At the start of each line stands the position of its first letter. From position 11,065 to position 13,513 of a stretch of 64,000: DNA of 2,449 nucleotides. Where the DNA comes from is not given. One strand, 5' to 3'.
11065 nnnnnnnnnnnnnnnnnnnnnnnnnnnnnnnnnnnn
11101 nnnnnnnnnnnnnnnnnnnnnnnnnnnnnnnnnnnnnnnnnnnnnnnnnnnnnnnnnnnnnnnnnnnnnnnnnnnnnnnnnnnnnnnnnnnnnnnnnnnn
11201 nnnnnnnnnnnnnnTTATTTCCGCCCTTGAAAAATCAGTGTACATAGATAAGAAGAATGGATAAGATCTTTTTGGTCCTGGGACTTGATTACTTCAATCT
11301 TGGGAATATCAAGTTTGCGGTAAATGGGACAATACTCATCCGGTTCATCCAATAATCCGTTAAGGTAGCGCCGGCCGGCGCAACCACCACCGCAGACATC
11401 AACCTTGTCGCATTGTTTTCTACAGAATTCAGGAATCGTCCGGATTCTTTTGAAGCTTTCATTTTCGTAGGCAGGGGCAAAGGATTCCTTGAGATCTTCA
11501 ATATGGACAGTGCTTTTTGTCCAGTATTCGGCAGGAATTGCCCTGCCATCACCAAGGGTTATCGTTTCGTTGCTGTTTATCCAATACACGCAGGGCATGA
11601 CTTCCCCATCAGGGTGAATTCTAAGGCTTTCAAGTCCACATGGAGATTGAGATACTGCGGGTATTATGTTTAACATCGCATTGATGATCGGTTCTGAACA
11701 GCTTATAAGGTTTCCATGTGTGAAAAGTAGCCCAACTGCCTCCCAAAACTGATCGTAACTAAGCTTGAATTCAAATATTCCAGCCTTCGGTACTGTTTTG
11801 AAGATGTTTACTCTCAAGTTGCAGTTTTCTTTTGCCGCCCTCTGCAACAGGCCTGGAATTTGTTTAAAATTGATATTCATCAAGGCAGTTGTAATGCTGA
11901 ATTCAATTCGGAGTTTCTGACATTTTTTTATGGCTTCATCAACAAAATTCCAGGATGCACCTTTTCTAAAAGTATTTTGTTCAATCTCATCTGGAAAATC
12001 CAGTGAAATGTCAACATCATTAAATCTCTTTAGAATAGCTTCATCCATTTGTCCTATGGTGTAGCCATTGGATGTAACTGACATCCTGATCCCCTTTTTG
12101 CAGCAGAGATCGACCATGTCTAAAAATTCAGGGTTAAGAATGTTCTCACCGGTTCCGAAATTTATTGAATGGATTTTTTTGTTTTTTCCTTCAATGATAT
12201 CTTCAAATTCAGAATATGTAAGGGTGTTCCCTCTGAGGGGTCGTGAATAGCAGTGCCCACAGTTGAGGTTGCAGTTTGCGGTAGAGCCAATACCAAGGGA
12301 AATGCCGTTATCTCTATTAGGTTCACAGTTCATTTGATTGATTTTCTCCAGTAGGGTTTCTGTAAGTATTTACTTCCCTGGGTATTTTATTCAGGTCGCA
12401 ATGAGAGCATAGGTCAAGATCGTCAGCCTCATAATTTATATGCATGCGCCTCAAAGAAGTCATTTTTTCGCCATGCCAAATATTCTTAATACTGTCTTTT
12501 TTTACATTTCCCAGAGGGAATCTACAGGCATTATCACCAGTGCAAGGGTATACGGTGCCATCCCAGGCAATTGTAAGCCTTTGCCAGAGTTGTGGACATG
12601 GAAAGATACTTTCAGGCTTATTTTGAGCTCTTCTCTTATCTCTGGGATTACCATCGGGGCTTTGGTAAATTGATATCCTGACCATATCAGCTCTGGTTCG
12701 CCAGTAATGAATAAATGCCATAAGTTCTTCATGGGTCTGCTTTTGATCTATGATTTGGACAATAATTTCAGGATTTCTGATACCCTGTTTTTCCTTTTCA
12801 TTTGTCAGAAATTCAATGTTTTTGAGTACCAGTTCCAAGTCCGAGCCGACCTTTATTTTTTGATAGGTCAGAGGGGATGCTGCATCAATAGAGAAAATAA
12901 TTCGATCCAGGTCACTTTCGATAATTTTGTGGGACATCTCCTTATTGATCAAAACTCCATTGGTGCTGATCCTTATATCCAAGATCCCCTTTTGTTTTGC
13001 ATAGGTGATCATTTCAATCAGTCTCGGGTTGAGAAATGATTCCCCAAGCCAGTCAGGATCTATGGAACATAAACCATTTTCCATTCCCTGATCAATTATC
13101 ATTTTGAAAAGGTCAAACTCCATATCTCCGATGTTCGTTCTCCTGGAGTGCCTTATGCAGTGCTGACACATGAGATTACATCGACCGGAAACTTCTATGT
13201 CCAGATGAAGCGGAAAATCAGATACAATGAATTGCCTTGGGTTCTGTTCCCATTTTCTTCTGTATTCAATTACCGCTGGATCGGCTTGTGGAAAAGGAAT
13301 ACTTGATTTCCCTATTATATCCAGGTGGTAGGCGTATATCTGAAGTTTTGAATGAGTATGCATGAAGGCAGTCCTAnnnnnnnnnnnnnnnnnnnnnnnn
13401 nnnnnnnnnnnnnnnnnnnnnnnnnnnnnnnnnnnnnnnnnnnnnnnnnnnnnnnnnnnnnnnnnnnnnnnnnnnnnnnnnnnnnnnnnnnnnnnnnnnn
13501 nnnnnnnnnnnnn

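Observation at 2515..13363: Transketolase + transaldolase + two aminotransferases + three tandem SPASM radical-SAM enzymes + a B12-radical-SAM in one operon: candidate undescribed carbohydrate/aminopolyol pathway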

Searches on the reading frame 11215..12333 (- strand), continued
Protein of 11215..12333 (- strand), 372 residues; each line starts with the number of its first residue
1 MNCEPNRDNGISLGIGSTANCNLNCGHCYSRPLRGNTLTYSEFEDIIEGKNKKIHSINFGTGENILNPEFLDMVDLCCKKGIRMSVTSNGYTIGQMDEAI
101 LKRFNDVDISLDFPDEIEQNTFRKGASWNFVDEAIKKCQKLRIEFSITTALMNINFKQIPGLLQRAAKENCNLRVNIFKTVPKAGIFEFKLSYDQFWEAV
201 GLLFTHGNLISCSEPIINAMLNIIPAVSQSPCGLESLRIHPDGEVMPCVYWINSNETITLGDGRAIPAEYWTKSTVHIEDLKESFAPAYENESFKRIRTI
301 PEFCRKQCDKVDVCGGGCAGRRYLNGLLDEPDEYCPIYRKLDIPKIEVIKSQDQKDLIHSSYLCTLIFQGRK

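Call 46: find_encoding_contigs(protein=P0110, flank=10000, max_places=1)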
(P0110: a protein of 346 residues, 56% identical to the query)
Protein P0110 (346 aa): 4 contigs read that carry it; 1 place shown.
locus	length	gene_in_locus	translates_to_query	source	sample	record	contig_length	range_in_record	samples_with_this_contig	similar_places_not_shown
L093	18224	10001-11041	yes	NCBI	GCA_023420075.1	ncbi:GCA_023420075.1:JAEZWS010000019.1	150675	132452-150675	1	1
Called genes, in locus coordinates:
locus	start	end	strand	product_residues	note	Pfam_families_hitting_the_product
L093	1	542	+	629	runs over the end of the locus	PF06808:DctM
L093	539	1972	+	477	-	PF00939:Na_sulph_symp, PF03600:CitMHS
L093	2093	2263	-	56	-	-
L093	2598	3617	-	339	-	PF00356:LacI, PF00532:Peripla_BP_1, PF13407:Peripla_BP_4, PF13377:Peripla_BP_3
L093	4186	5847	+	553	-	PF02018:CBM_4_9, PF08787:Alginate_lyase2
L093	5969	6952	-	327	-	PF00356:LacI, PF00532:Peripla_BP_1, PF13407:Peripla_BP_4, PF13377:Peripla_BP_3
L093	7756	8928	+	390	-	PF05426:Alginate_lyase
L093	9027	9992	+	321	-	PF04055:Radical_SAM, PF13186:SPASM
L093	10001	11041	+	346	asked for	PF04055:Radical_SAM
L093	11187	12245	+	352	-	PF04055:Radical_SAM, PF13353:Fer4_12 (weak)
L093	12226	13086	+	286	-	PF04055:Radical_SAM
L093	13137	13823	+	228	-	PF02223:Thymidylate_kin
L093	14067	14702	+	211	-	PF01209:Ubie_methyltran (weak), PF13489:Methyltransf_23, PF13847:Methyltransf_31, PF08241:Methyltransf_11, PF08242:Methyltransf_12, PF13649:Methyltransf_25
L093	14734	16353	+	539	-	PF14907:NTP_transf_5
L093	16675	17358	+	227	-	PF00881:Nitroreductase, PF14512:TM1586_NiRdase (weak)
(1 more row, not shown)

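Call 93: predict_structure(alignment_id=A1)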
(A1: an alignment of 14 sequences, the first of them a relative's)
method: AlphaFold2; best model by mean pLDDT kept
length: 372 residues; sequences in the alignment: 14
mean_pLDDT: 87.4   pTM: 0.88
mean pLDDT of the five models: 87.4, 85.5, 85.5, 84.8, 83.5
residues with pLDDT >= 90: 224; 70-90: 112; 50-70: 28; < 50: 8
segments of 3 or more residues with pLDDT < 50: 1-7
pLDDT, mean of each block of 10 residues (from residue 1): 44 91 87 91 87 87 94 96 94 97 95 97 95 98 94 97 97 92 81 97 97 92 75 80 83 69 71 78 90 84 93 88 83 95 95 72 80 83
secondary structure, 60 per line:
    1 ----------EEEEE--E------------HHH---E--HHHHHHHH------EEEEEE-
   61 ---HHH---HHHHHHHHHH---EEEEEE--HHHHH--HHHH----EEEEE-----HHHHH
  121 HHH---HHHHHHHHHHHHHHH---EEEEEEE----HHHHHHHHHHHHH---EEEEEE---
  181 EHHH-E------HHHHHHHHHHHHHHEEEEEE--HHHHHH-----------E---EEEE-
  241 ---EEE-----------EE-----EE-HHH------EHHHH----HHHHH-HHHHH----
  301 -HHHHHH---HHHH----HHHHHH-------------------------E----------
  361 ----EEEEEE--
elements in order: E11-15 H40-47 E54-59 H70-79 E83-88 H91-95 H98-101 E106-110 H116-123 H127-141 E145-151 H156-168 E172-177 H193-206 E207-212 H215-220 E236-239 E244-246 H278-281 H286-290 H292-296 H302-307 H311-314 H319-324 E365-370

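Call 96: fold_search(model_id=the predicted structure, library=pdb)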
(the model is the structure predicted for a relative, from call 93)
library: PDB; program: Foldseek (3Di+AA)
matches with E <= 10: 1820; with E <= 0.001: 92
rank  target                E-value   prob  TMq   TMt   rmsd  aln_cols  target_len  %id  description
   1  7vob                  8.3e-14  1.00  0.53  0.60   8.7       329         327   12  The crystal structure of a Radical SAM Enzyme BlsE involved in the Biosynthesis of Blasticidin S (released 2022-05-04)
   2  4k36_B                8.3e-13  1.00  0.61  0.62   5.6       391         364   17  His6 tagged anSMEcpe with bound AdoMet (released 2013-05-08)
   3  5v1s_A                2.3e-12  1.00  0.61  0.54   6.3       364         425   16  Crystal structure of Streptococcus suis SuiB bound to S-adenosylmethionine (released 2017-08-30)
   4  4k39_B                2.8e-12  1.00  0.63  0.65   5.4       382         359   17  Native anSMEcpe with bound AdoMet and Cp18Cys peptide (released 2013-05-08)
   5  4k36_A                3.0e-12  1.00  0.62  0.60   5.7       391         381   18  His6 tagged anSMEcpe with bound AdoMet (released 2013-05-08)
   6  4k39_A                3.1e-12  1.00  0.60  0.62   6.5       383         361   18  Native anSMEcpe with bound AdoMet and Cp18Cys peptide (released 2013-05-08)
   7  4k37_B                5.1e-12  1.00  0.61  0.62   5.3       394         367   16  Native anSMEcpe with bound AdoMet (released 2013-05-08)
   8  5v1q_A                7.8e-12  1.00  0.61  0.53   6.0       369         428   16  Crystal structure of Streptococcus suis SuiB (released 2017-08-30)
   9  4k37_A                1.1e-11  1.00  0.62  0.64   5.3       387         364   17  Native anSMEcpe with bound AdoMet (released 2013-05-08)
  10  5v1t_A                2.0e-11  1.00  0.62  0.54   6.9       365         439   16  Crystal structure of Streptococcus suis SuiB bound to precursor peptide SuiA (released 2017-08-30)
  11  4k38_B                2.0e-11  1.00  0.62  0.63   5.6       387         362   16  Native anSMEcpe with bound AdoMet and Kp18Cys peptide (released 2013-05-08)
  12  5v1q_B                2.0e-11  1.00  0.59  0.51   7.8       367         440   17  Crystal structure of Streptococcus suis SuiB (released 2017-08-30)
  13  4k38_A                2.5e-11  1.00  0.61  0.61   6.3       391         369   18  Native anSMEcpe with bound AdoMet and Kp18Cys peptide (released 2013-05-08)
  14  5v1s_B                4.0e-11  1.00  0.57  0.51   7.2       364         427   15  Crystal structure of Streptococcus suis SuiB bound to S-adenosylmethionine (released 2017-08-30)
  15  6c8v                  1.1e-10  1.00  0.56  0.65   6.3       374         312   13  X-ray structure of PqqE from Methylobacterium extorquens (released 2018-02-14)
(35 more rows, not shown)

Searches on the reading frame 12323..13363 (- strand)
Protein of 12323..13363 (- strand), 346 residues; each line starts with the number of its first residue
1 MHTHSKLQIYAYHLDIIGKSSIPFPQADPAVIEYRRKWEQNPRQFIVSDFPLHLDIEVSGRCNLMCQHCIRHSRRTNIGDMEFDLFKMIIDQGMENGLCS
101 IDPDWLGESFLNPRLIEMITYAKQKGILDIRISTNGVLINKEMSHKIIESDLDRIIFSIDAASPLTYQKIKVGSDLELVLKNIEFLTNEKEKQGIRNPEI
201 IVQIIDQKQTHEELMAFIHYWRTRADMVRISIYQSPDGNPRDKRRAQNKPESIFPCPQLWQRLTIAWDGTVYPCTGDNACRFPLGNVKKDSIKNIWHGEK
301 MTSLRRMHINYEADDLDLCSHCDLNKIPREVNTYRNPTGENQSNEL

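Call 3: search_protein_families(library=pfam, proteins=[window:12323-13363:-])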
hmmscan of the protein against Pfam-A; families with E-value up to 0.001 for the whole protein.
window:12323-13363:- (346 aa): 2 families
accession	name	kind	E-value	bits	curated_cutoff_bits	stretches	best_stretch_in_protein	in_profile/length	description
PF13186.11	SPASM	-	1.4e-15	57.8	21.5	1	256-323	1-67/67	Iron-sulfur cluster-binding domain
PF04055.27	Radical_SAM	-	2.2e-13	51.2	29.5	1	56-188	1-138/166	Radical SAM superfamily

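Call 4: search_protein_families(library=ncbifam, proteins=[window:12323-13363:-])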
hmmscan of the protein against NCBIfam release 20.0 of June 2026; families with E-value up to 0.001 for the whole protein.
window:12323-13363:- (346 aa): 48 families (the best 25 are shown)
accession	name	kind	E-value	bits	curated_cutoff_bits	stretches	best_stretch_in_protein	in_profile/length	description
TIGR04317.1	W_rSAM_matur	equivalog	1.1e-37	130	380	1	54-228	6-179/349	tungsten cofactor oxidoreductase radical SAM maturase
TIGR04311.1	rSAM_Geo_metal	subfamily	2e-28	99.6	400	1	50-221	1-174/423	radical SAM/SPASM family putative metalloenzyme maturase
TIGR04321.1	spiroSPASM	subfamily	5.1e-27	94.7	250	1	46-323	225-503/510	spiro-SPASM protein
NF050035.1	rSAM_WgK_link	exception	4e-15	55.7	650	1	48-172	5-129/367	radical SAM/SPASM peptide maturase WgkB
NF001199.0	PRK00164.2-1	equivalog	4e-15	55.7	231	1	54-188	14-147/308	GTP 3',8-cyclase MoaA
NF033640.1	N_Twi_rSAM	subfamily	5.7e-15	55.3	170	1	256-323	5-70/398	twitch domain-containing radical SAM protein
TIGR04546.1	rSAM_ahbC_deAc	equivalog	5.1e-14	51.9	650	1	34-197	19-183/390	12,18-didecarboxysiroheme deacetylase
TIGR02668.1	moaA_archaeal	equivalog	1.1e-13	50.9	325.25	1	54-220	12-172/303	GTP 3',8-cyclase MoaA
NF012164.0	AlbA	equivalog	1.1e-13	50.4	850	1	50-160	111-218/442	subtilosin maturase AlbA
TIGR03962.1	mycofact_rSAM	equivalog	1.5e-13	50.7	265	1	50-189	10-147/339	mycofactocin radical SAM maturase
TIGR04250.1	SCM_rSAM_ScmE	equivalog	1.9e-13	50.1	400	2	51-190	2-141/358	SynChlorMet cassette radical SAM/SPASM protein ScmE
TIGR04545.1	rSAM_ahbD_hemeb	equivalog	3.4e-13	49.7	500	1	57-187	5-135/339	heme b synthase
TIGR04055.1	rSAM_NirJ2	equivalog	4.6e-13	49.4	500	1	60-171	8-117/326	putative heme d1 biosynthesis radical SAM protein NirJ2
TIGR02666.1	moaA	equivalog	2.3e-12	46.5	284.05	1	54-229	12-188/336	GTP 3',8-cyclase MoaA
TIGR04251.1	SCM_rSAM_ScmF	equivalog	1.4e-11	44.4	400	1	59-211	11-161/353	SynChlorMet cassette radical SAM/SPASM protein ScmF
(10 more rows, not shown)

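Call 25: search_solved_structures(query=window:12323-13363:-, max_evalue=0.001)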
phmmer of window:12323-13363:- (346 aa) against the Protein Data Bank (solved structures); distinct sequences matched with E-value up to 0.001: 3.
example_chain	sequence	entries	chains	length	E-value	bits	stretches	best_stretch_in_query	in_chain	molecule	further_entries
4m7t_A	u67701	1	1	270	1.8e-10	43.5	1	266-326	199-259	BtrN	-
4m7s_A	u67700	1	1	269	2e-10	43.3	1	266-327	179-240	BtrN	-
7tol_A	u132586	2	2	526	1.4e-05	27.3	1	54-231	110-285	glycerol dibiphytanyl glycerol tetraether - macrocyclic archaeol synthase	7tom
